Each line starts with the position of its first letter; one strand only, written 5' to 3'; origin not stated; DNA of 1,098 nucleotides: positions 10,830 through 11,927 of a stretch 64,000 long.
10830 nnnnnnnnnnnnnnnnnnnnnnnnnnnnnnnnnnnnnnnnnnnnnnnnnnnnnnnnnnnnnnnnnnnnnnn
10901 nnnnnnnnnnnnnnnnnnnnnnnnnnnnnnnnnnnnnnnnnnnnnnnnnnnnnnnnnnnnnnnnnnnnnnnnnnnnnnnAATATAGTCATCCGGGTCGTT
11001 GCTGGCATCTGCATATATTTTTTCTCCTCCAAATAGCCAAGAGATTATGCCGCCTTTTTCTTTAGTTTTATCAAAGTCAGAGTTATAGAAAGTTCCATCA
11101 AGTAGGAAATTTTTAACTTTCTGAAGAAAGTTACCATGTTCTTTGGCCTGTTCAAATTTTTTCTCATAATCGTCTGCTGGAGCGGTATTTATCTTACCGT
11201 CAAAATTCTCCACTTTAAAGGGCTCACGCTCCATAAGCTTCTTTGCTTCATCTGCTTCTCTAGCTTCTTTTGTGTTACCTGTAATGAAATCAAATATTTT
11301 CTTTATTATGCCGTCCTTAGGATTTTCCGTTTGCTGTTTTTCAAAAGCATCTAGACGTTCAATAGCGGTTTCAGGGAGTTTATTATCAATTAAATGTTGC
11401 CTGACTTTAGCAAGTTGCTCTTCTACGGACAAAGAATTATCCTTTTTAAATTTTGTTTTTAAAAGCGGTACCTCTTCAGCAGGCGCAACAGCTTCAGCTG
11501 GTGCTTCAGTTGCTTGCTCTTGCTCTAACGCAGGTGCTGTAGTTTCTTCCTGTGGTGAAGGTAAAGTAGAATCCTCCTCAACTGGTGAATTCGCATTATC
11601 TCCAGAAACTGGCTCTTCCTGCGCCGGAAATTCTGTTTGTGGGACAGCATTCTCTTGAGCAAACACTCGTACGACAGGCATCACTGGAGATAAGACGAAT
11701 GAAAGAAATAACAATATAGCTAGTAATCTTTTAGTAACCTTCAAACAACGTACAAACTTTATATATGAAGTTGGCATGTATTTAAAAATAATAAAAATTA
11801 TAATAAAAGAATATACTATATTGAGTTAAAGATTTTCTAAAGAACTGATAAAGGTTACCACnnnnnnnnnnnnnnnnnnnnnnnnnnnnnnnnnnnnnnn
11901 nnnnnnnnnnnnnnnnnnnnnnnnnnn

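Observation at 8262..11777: Secreted transglutaminase-like protein whose nucleophile Cys appears replaced by Asp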

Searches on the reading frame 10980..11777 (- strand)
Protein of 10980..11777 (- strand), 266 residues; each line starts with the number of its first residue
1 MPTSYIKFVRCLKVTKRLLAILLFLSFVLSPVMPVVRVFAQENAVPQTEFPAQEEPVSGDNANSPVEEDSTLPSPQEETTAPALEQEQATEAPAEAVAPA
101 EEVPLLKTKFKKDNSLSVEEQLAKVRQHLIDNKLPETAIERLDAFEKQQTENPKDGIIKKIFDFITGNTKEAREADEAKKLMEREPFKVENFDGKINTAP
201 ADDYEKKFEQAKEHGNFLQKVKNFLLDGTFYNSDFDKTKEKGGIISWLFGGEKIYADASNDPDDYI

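Call 15: search_protein_families(library=pfam, proteins=[window:10980-11777:-], max_evalue=10)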
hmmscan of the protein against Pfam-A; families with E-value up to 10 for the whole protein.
window:10980-11777:- (266 aa): 1 family
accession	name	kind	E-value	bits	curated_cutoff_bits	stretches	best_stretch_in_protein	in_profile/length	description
PF18402.7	Thioredoxin_14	-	0.096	13.1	30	1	117-216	97-183/255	Thioredoxin-like domain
